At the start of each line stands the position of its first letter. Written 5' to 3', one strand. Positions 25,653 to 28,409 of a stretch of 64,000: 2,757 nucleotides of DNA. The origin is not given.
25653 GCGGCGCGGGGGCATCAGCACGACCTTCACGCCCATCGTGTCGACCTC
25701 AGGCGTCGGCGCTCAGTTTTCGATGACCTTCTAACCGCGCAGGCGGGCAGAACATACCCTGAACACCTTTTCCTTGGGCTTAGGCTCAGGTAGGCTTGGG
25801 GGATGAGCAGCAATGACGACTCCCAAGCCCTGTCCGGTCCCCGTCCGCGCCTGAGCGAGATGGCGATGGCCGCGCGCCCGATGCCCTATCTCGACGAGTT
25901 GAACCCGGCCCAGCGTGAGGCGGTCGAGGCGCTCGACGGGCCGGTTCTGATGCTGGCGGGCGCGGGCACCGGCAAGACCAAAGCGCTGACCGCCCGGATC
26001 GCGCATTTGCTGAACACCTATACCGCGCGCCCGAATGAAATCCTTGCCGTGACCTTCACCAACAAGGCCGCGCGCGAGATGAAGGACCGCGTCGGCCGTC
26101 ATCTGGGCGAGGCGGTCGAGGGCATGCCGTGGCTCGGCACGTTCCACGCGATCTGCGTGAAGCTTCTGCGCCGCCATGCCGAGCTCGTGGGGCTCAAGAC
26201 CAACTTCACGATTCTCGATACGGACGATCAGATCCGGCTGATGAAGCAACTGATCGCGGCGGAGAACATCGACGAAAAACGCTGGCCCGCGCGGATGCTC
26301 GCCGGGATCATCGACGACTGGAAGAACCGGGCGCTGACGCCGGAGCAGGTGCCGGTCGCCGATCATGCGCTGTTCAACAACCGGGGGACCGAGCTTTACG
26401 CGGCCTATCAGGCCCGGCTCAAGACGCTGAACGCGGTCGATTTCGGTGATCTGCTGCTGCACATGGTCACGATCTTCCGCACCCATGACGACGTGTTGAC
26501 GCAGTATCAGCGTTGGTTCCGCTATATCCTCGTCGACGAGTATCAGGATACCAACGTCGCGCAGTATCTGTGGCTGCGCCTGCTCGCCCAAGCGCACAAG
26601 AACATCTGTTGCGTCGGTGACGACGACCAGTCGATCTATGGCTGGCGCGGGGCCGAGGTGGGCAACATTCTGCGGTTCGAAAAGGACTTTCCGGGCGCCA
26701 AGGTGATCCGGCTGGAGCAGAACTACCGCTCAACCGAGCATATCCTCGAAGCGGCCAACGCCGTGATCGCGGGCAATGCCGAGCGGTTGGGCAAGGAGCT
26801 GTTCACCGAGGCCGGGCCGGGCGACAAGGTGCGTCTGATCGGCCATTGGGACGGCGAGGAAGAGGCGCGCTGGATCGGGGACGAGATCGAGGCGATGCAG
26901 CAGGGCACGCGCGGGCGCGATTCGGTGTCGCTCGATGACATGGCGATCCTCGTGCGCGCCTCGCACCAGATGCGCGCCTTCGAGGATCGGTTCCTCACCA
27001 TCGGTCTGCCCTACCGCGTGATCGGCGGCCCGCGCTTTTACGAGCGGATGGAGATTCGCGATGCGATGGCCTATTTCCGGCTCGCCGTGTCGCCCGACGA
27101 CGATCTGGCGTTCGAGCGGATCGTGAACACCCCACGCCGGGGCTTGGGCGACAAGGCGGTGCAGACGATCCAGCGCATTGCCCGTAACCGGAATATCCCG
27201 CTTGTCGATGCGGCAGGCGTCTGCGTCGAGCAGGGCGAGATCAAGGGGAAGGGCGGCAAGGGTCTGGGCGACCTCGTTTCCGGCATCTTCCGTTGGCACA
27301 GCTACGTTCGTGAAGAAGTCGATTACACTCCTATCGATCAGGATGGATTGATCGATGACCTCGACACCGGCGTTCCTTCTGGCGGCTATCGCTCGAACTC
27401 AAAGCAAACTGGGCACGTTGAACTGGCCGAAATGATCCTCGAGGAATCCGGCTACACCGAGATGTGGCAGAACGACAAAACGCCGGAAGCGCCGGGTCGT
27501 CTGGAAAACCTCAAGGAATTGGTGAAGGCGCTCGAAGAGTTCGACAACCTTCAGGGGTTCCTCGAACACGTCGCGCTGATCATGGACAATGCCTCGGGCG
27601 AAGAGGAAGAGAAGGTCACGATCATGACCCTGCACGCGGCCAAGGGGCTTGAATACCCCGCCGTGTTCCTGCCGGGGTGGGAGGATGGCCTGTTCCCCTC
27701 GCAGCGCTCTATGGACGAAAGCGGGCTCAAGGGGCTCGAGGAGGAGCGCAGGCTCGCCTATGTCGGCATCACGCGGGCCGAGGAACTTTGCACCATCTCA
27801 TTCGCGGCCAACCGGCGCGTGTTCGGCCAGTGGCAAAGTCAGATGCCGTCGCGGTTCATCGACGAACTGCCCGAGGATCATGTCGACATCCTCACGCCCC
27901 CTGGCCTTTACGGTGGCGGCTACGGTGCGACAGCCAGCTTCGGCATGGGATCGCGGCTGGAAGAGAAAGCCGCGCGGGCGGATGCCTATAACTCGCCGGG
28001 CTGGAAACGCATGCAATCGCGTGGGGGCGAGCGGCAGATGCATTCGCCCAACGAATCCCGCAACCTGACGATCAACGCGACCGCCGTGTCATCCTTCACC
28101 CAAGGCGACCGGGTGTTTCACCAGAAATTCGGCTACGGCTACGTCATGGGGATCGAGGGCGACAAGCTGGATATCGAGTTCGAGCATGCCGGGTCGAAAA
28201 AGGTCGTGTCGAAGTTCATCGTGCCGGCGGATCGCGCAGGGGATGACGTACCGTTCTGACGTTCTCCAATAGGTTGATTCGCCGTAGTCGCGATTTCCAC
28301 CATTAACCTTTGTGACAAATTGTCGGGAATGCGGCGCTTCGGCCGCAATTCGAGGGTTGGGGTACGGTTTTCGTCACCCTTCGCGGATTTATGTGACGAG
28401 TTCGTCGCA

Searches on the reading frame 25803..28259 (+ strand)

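Call 50: search_protein_families(library=pfam, proteins=[window:25803-28259:+], max_evalue=0.00001)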
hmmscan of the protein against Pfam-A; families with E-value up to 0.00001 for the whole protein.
window:25803-28259:+ (818 aa): 5 families
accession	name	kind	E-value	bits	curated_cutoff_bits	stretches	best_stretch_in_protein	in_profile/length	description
PF00580.27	UvrD-helicase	-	3.1e-90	303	23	1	33-297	1-271/271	UvrD/REP helicase N-terminal domain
PF13361.12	UvrD_C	-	3.2e-67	227.9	25.6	2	302-469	1-163/350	UvrD-like helicase C-terminal domain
PF13245.12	AAA_19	-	2.4e-21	76.7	25.1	1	37-280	1-132/134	AAA domain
PF13604.12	AAA_30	-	1.2e-08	35.3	27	0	32-98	1-67/191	AAA domain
PF13538.12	UvrD_C_2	-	5.1e-08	33.1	27.4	0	605-623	2-20/52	UvrD-like helicase C-terminal domain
